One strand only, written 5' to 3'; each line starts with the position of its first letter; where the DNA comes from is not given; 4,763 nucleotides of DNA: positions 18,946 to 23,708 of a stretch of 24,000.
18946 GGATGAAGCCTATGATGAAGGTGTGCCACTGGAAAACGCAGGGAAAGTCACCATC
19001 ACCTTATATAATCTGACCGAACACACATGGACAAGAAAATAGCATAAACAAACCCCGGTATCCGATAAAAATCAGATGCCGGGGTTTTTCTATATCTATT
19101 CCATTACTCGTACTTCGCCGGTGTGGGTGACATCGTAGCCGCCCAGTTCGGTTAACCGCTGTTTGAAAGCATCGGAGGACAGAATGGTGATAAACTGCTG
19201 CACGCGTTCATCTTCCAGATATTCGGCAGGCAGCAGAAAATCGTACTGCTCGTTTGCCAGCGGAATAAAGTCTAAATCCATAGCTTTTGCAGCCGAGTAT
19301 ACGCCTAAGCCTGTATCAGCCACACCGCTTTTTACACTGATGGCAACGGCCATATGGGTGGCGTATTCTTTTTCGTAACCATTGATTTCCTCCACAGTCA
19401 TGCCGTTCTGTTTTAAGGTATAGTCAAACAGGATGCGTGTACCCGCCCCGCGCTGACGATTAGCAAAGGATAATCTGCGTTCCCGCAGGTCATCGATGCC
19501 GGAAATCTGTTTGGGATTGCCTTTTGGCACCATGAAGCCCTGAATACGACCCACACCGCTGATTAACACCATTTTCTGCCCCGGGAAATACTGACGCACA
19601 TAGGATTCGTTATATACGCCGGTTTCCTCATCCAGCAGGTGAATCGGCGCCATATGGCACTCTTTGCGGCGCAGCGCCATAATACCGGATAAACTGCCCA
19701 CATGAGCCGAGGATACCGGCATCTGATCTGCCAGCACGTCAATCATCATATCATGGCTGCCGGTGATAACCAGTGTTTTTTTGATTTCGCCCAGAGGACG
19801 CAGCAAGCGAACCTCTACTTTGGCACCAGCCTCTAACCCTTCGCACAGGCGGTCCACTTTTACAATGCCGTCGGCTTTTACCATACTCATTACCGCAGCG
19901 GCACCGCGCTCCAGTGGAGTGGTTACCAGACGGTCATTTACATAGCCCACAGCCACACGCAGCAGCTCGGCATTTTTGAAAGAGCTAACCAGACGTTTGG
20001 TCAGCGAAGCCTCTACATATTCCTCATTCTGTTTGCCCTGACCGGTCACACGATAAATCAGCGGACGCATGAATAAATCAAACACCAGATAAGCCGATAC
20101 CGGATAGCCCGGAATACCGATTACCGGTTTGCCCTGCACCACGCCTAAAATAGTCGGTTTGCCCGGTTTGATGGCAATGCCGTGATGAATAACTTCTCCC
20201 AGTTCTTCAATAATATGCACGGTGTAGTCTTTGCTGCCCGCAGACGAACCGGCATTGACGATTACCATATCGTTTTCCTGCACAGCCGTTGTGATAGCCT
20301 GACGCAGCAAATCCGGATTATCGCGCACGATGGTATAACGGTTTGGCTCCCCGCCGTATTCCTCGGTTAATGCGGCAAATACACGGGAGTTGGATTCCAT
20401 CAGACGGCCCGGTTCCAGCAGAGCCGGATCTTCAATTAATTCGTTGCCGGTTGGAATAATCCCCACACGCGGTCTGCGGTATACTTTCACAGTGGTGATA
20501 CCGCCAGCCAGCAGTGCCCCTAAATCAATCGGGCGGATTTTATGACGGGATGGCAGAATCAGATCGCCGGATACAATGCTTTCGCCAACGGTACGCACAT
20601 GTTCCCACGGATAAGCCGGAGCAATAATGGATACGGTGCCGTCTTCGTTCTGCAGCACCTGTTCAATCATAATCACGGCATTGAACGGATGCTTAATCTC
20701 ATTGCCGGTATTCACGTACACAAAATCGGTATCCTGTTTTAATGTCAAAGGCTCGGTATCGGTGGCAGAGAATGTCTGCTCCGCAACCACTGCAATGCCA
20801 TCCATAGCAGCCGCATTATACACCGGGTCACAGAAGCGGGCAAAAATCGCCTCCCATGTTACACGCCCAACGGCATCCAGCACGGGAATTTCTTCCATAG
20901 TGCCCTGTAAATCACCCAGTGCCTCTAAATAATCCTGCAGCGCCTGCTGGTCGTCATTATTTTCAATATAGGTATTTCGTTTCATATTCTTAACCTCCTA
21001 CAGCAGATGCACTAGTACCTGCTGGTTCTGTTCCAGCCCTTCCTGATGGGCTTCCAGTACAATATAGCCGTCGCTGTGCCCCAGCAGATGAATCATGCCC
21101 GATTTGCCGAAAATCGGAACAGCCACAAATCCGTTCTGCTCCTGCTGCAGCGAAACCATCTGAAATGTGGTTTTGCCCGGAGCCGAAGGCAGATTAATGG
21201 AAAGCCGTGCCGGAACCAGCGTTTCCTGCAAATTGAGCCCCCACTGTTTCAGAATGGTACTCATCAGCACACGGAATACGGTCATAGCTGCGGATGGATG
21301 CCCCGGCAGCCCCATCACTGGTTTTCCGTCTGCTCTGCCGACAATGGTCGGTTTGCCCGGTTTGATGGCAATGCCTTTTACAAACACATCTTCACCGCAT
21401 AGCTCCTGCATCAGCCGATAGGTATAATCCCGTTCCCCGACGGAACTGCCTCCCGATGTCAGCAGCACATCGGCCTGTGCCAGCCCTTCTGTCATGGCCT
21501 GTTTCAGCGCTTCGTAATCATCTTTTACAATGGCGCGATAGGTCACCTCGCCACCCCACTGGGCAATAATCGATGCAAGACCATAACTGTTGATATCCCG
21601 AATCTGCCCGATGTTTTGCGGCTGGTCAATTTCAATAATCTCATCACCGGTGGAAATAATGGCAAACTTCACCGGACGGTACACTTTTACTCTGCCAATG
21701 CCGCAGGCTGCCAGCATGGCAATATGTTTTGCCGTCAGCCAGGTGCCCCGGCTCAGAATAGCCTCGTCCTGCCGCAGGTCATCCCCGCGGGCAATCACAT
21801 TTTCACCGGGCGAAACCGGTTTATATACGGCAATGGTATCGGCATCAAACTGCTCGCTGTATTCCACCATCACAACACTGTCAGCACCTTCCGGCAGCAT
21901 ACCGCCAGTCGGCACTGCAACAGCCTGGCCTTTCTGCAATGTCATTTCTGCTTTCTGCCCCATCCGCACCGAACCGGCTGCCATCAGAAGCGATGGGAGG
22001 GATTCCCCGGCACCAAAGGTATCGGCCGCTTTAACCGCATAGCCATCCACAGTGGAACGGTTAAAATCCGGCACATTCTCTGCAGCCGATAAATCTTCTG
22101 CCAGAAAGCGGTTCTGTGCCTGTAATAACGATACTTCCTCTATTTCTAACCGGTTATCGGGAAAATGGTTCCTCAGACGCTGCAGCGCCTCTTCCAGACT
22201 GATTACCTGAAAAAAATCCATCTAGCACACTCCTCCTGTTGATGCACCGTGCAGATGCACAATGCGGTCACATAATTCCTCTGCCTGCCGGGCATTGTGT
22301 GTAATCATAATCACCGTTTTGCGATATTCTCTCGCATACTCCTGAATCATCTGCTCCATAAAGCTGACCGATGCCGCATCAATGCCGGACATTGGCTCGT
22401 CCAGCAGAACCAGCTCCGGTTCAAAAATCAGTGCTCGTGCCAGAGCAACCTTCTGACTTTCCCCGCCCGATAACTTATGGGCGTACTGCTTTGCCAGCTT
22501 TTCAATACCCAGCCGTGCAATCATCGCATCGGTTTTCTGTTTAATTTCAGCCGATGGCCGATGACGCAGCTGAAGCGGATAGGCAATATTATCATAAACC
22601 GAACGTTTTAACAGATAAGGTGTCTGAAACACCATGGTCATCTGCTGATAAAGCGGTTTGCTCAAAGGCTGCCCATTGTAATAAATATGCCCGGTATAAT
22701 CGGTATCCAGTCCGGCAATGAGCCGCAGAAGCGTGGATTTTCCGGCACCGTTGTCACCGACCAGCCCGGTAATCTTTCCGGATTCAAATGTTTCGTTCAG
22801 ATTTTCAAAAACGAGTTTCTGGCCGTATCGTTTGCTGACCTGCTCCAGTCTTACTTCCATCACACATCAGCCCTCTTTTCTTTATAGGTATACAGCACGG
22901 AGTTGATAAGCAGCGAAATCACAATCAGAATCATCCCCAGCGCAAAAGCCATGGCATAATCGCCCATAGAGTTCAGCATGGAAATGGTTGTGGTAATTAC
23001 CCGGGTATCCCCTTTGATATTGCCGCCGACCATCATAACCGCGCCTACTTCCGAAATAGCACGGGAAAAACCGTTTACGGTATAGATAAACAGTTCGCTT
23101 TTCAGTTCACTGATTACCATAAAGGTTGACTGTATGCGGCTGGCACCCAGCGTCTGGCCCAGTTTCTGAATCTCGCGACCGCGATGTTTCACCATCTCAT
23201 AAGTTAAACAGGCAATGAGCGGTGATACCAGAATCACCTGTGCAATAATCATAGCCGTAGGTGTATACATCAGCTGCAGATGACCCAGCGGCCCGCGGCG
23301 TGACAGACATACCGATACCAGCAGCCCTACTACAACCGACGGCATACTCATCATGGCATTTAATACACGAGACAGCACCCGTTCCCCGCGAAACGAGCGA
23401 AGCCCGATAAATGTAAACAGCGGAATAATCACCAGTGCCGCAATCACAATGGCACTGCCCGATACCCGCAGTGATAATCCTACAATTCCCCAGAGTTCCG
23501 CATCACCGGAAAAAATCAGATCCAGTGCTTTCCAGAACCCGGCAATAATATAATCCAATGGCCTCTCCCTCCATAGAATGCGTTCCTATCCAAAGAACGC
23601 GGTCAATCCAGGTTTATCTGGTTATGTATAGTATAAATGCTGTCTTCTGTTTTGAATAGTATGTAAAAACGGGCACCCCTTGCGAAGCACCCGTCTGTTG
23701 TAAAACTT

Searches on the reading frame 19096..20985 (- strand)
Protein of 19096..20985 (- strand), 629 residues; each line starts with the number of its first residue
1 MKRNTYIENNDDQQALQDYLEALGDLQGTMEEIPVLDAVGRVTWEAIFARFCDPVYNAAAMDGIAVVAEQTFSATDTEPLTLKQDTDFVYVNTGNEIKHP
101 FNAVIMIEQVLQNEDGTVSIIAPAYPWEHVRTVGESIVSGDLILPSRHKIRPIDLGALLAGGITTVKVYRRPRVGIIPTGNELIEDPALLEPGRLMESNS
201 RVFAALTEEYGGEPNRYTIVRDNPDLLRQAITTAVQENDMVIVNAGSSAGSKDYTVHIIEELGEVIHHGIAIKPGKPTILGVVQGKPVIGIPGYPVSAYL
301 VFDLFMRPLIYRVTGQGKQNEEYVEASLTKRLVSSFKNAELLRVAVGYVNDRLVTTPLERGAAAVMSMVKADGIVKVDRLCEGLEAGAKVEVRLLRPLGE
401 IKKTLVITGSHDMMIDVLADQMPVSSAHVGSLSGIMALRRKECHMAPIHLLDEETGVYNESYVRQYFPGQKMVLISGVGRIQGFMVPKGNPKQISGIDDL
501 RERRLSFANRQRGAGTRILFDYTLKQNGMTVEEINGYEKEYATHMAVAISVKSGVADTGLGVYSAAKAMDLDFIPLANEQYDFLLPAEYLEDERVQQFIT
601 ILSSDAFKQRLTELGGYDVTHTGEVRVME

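Call 11: search_protein_families(library=pfam, proteins=[window:19096-20985:-], max_evalue=0.001)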
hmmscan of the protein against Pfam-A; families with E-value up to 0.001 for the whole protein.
window:19096-20985:- (629 aa): 6 families
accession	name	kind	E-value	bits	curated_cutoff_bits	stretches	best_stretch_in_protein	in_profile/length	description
PF12727.12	PBP_like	-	8.2e-72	240.8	27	1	421-602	10-192/193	PBP superfamily domain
PF00994.29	MoCF_biosynth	-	4.3e-28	98.3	26.6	1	175-310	1-142/144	Probable molybdopterin binding domain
PF03453.22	MoeA_N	-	5e-28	98.2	30.8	1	14-162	5-160/160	MoeA N-terminal region (domain I and II)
PF03454.20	MoeA_C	-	1.3e-09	38.5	22.1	1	326-395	2-72/72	MoeA C-terminal region (domain IV)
PF13531.11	SBP_bac_11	-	4.9e-06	26.9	25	1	484-613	83-223/227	Bacterial extracellular solute-binding protein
PF12974.12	Phosphonate-bd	-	0.00042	20.2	27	0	486-568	91-169/242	ABC transporter, phosphonate, periplasmic substrate-binding protein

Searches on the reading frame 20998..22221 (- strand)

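Call 11: search_protein_families(library=pfam, proteins=[window:20998-22221:-], max_evalue=0.001)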
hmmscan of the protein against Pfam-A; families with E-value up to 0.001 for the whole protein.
window:20998-22221:- (407 aa): 3 families
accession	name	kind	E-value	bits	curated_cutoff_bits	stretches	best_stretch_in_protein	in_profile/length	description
PF03453.22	MoeA_N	-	1.6e-46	158.4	30.8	1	7-174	1-160/160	MoeA N-terminal region (domain I and II)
PF00994.29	MoCF_biosynth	-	3.3e-32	111.6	26.6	1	187-325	1-143/144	Probable molybdopterin binding domain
PF03454.20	MoeA_C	-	1.5e-14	54.4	22.1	1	338-407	2-72/72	MoeA C-terminal region (domain IV)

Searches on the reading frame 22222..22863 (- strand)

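Call 11: search_protein_families(library=pfam, proteins=[window:22222-22863:-], max_evalue=0.001)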
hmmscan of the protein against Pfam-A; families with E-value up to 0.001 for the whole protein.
window:22222-22863:- (213 aa): 6 families
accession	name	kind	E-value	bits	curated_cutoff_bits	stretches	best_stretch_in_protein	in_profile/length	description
PF00005.33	ABC_tran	-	9.8e-33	114.1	25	1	20-158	2-136/137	ABC transporter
PF13304.12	AAA_21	-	2.1e-10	41.6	27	1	31-52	1-22/304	AAA domain, putative AbiEii toxin, Type IV TA system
PF02463.25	SMC_N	-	2.2e-06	27.7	40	0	123-203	135-210/220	RecF/RecN/SMC N terminal domain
PF13166.12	AAA_13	-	6.9e-06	25.5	36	0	146-193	524-573/713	AAA domain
PF13476.12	AAA_23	-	0.00027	22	27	1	20-49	11-39/201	AAA domain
PF03193.22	RsgA_GTPase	-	0.00043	20.6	30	0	17-59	95-136/174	RsgA GTPase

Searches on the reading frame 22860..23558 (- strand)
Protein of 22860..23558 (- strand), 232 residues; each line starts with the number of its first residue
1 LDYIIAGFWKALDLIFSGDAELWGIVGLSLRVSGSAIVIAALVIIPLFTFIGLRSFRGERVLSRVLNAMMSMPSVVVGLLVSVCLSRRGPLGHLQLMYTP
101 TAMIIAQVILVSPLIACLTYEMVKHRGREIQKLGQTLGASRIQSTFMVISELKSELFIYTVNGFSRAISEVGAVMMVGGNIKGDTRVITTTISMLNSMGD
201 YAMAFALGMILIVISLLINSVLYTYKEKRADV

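Call 11: search_protein_families(library=pfam, proteins=[window:22860-23558:-], max_evalue=0.001)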
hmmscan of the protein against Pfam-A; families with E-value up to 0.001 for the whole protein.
window:22860-23558:- (232 aa): 1 family
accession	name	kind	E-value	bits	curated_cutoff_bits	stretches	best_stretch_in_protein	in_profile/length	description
PF00528.27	BPD_transp_1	-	2.3e-11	44.2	26.4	1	50-221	7-174/184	Binding-protein-dependent transport system inner membrane component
